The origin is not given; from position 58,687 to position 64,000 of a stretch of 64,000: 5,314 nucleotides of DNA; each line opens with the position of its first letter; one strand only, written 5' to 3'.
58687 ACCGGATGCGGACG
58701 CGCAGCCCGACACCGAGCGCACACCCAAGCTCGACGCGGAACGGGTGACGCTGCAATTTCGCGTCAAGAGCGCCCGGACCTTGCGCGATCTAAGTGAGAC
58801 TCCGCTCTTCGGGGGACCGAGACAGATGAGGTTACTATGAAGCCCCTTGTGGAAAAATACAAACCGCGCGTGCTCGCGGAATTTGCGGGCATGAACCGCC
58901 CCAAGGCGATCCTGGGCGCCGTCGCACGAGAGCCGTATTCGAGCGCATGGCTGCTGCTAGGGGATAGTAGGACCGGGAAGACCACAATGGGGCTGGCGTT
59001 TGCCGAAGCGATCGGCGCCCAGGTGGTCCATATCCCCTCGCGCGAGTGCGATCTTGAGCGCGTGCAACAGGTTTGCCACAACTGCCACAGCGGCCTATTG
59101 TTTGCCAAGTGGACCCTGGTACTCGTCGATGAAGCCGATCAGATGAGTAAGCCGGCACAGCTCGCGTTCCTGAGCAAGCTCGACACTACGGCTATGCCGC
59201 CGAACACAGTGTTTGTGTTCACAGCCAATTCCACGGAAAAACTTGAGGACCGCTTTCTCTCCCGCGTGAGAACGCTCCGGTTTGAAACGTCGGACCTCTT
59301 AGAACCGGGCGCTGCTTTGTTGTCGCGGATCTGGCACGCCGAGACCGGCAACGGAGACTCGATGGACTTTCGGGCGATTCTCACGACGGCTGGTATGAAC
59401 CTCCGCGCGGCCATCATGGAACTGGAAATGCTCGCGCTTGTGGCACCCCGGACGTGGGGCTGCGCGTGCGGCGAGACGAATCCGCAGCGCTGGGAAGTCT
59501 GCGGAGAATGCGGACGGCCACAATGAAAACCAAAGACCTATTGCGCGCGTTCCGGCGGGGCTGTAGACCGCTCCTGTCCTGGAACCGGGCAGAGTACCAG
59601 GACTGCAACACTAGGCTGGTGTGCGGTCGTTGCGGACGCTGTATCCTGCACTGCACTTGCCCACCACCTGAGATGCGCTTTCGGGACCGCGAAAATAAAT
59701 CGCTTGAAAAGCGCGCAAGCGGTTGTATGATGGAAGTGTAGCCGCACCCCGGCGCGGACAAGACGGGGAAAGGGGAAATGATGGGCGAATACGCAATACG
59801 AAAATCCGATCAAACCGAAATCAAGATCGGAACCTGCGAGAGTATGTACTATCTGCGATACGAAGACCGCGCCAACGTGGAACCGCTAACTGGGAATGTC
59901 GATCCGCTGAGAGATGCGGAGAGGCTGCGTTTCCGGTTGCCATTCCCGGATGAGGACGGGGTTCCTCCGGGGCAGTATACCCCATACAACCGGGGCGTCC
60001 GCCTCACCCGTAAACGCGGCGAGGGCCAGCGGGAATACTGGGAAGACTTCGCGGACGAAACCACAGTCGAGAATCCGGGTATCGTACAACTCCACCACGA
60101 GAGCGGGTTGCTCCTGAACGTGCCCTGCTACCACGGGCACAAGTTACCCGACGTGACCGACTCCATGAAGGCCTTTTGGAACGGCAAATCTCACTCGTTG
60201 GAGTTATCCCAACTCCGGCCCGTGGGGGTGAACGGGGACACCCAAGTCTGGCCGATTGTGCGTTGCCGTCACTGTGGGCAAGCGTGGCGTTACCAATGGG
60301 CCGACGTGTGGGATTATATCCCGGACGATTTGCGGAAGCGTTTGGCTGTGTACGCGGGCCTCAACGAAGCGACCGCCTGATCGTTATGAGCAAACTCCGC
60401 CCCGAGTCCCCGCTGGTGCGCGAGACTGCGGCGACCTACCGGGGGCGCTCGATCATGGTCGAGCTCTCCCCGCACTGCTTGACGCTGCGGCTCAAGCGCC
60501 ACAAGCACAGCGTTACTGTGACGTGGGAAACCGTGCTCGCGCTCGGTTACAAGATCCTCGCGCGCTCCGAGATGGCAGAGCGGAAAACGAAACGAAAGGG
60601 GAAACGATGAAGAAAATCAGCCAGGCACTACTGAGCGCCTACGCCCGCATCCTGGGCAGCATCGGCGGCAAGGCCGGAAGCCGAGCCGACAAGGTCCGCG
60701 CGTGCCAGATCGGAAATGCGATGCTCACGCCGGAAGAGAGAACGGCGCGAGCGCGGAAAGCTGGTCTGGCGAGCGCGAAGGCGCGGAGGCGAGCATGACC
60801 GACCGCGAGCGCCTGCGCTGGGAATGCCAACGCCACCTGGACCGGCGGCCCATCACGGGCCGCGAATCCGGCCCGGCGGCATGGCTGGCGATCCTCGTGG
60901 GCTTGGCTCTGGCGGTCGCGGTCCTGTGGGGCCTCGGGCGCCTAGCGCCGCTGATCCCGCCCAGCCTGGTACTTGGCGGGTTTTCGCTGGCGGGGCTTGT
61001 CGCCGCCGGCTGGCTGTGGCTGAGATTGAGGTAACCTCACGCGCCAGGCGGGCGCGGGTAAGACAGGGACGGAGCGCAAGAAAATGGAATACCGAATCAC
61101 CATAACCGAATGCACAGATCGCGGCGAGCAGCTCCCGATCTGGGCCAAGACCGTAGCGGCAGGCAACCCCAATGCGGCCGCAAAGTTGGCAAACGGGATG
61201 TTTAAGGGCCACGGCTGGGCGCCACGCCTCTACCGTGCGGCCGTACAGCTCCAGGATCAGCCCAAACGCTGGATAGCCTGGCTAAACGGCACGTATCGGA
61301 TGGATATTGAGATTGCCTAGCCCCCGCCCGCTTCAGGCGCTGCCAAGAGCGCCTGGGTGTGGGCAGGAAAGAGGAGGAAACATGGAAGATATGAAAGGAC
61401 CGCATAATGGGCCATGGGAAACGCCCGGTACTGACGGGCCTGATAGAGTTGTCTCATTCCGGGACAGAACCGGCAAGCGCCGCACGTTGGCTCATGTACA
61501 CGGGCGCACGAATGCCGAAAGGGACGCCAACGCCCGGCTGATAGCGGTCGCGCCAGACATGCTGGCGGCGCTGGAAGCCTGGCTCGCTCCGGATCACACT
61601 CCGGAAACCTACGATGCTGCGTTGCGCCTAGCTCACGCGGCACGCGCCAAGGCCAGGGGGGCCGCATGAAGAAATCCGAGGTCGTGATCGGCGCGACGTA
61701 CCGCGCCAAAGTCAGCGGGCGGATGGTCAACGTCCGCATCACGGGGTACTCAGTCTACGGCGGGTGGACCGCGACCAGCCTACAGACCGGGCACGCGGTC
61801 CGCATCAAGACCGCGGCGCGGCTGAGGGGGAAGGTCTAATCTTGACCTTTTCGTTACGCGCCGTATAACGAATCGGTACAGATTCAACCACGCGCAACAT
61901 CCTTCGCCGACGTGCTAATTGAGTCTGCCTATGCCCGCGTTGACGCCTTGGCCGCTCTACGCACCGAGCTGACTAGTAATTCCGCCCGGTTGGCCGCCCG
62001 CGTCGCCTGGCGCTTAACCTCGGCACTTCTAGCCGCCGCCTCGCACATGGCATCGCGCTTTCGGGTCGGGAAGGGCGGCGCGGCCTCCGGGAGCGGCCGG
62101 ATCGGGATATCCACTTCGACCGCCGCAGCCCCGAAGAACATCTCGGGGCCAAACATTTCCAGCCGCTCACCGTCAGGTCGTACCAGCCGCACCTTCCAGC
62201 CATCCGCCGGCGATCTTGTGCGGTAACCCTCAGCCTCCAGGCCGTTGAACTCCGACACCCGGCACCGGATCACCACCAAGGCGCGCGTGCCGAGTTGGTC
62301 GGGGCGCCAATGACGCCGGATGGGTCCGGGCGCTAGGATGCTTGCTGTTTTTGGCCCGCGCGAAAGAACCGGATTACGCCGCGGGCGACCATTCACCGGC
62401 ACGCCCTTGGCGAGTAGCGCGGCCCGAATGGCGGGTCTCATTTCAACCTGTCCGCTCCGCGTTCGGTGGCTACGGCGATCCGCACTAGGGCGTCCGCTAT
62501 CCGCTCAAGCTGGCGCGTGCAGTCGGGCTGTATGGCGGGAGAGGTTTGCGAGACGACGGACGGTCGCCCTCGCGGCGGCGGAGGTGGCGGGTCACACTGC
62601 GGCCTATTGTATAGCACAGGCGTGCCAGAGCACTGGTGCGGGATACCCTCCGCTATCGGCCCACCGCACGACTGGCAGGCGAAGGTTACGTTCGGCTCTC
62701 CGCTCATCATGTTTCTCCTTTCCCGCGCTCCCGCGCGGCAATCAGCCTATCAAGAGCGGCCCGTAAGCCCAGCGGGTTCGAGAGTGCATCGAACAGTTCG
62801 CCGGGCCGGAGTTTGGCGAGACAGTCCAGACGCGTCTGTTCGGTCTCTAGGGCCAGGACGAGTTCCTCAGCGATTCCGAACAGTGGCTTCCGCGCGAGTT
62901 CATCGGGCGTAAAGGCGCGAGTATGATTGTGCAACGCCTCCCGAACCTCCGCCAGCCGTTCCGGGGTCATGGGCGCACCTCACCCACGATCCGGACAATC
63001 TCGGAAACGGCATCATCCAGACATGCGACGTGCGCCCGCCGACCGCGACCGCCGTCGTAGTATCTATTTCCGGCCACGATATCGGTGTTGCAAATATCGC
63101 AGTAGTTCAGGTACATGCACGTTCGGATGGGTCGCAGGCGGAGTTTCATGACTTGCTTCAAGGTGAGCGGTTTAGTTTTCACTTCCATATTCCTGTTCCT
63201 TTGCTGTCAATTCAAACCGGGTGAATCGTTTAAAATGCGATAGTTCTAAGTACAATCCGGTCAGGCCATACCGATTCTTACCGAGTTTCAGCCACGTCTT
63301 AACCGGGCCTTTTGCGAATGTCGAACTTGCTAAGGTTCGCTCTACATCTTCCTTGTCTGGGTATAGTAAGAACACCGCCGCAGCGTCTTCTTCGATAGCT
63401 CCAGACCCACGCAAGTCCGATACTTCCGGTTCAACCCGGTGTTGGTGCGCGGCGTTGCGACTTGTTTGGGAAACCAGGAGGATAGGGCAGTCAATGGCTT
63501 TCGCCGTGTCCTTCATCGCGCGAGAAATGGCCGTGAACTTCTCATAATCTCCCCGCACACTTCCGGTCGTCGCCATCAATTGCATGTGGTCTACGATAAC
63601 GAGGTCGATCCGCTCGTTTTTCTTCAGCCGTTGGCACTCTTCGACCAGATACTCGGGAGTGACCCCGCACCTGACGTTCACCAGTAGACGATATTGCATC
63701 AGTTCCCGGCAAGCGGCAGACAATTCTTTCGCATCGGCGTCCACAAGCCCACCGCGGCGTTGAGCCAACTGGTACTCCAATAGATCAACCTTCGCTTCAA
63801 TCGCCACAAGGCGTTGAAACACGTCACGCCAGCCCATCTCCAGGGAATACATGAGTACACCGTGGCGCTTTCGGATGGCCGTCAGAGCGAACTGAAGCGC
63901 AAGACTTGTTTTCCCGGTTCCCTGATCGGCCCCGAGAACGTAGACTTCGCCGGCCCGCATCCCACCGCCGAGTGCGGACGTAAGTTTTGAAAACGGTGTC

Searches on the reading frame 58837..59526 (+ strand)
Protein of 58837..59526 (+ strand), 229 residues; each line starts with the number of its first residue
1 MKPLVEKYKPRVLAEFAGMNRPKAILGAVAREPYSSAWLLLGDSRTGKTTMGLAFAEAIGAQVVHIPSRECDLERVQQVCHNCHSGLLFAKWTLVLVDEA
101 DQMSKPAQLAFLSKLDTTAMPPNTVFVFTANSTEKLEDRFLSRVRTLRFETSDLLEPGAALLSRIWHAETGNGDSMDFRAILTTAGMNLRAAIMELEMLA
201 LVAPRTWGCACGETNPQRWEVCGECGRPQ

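Call 76: search_protein_families(library=phrogs, proteins=[window:58837-59526:+], max_evalue=0.001)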
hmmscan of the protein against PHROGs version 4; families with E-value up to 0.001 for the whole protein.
window:58837-59526:+ (229 aa): 3 families
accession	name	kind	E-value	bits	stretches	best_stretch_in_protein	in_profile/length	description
phrog_5846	-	DNA, RNA and nucleotide metabolism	8.5e-20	72.4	1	1-203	3-206/380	clamp loader of DNA polymerase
phrog_168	-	DNA, RNA and nucleotide metabolism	1.2e-16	62.3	1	4-196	11-207/314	clamp loader of DNA polymerase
phrog_11838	-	DNA, RNA and nucleotide metabolism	6.8e-11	43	1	5-200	8-206/420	clamp loader of DNA polymerase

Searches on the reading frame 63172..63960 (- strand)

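Call 76: search_protein_families(library=phrogs, proteins=[window:63172-63960:-], max_evalue=0.001)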
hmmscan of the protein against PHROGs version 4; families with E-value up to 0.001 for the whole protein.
window:63172-63960:- (262 aa): 6 families
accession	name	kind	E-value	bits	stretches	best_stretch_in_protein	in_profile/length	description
phrog_19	-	DNA, RNA and nucleotide metabolism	1.4e-45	157.3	1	1-253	350-582/621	DnaB-like replicative helicase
phrog_239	-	DNA, RNA and nucleotide metabolism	3e-30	106.8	1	1-235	355-582/801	DNA primase/helicase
phrog_243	-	DNA, RNA and nucleotide metabolism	3.8e-27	95.9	1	2-253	33-269/273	DnaB-like replicative helicase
phrog_11530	-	unknown function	2.9e-17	64.1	1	97-237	11-145/184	-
phrog_5482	-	unknown function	3.9e-09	36.7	0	113-202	159-249/341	-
phrog_6891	-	other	1.8e-05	25.5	1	12-168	50-160/310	ATPase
